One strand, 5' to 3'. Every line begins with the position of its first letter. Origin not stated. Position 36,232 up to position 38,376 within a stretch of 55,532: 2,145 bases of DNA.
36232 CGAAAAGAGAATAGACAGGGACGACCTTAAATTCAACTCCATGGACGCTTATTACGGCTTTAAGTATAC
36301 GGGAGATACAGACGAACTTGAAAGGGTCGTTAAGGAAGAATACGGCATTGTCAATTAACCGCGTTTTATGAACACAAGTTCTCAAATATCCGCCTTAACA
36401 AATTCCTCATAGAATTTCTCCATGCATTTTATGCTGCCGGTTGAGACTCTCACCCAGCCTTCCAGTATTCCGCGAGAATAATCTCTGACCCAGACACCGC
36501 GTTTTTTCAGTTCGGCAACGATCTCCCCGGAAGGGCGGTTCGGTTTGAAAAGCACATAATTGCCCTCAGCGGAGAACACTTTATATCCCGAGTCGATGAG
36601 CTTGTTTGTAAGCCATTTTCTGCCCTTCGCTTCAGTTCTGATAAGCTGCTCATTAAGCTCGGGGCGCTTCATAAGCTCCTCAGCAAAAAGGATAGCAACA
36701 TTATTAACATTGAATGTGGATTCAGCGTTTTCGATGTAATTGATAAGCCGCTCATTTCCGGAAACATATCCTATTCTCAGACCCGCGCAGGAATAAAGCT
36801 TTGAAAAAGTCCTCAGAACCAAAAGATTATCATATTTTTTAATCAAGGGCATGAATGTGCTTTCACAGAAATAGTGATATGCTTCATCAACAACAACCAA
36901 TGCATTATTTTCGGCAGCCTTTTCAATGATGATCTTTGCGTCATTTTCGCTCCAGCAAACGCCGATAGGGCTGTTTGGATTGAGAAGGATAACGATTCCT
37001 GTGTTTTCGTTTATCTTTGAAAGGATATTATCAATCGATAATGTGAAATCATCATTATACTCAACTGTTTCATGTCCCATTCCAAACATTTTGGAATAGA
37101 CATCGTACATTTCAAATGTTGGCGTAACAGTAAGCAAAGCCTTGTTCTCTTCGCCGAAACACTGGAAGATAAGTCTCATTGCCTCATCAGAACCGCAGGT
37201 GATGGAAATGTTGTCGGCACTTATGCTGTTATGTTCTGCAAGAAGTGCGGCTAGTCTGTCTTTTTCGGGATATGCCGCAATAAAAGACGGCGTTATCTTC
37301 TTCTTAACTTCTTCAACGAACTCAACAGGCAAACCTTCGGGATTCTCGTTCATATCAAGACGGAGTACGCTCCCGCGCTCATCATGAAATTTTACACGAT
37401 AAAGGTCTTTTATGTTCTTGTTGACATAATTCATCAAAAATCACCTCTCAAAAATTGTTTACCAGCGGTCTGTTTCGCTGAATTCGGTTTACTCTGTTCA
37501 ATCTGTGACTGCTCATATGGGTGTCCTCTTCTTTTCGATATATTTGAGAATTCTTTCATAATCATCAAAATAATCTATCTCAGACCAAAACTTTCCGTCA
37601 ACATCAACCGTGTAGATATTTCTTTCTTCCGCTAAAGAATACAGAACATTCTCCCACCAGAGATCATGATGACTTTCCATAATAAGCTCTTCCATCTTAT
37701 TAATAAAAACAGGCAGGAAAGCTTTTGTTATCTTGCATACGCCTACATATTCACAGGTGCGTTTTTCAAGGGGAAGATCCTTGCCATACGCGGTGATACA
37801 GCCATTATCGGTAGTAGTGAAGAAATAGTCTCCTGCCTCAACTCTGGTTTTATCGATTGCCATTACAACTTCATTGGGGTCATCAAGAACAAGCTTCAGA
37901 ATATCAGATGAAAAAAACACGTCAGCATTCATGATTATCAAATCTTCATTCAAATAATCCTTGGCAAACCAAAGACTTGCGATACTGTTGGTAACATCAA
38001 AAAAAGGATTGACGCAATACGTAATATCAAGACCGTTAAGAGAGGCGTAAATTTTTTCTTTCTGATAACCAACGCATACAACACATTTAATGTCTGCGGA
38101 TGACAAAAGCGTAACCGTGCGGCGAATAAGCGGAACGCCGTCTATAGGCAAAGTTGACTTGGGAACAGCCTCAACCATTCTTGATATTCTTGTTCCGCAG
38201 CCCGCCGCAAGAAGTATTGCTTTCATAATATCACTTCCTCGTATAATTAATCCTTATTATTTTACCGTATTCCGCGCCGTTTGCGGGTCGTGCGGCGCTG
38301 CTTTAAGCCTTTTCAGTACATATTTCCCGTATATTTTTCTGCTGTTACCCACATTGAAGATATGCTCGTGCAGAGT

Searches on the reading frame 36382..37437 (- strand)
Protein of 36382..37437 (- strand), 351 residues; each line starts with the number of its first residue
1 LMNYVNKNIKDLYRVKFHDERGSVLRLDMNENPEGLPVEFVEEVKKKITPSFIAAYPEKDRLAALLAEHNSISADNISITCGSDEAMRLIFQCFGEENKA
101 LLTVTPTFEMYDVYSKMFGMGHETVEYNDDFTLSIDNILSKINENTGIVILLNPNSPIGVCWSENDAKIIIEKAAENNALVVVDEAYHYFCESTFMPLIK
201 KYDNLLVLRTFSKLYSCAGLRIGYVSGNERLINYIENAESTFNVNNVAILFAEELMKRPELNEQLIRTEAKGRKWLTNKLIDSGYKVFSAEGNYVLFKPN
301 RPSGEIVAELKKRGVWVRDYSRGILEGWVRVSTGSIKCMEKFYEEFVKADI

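Call 33: search_protein_families(library=pfam, proteins=[window:36382-37437:-], max_evalue=0.001)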
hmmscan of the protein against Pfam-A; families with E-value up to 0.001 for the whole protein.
window:36382-37437:- (351 aa): 1 family
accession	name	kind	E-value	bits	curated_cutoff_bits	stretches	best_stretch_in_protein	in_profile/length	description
PF00155.27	Aminotran_1_2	-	1.7e-43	149.7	19.7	1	59-341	48-356/361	Aminotransferase class I and II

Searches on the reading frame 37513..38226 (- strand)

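Call 63: search_protein_families(library=pfam, proteins=[window:37513-38226:-], max_evalue=0.001)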
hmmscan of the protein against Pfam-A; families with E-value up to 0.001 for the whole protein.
window:37513-38226:- (237 aa): 3 families
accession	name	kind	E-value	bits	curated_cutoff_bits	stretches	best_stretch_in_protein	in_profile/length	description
PF12804.13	NTP_transf_3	-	1.9e-10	41.6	27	1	3-123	1-121/160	MobA-like NTP transferase domain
PF00483.29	NTP_transferase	-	1e-06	28.9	21.2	1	2-113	1-121/245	Nucleotidyl transferase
PF01128.25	IspD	-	0.00037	20.8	27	1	2-57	2-55/221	2-C-methyl-D-erythritol 4-phosphate cytidylyltransferase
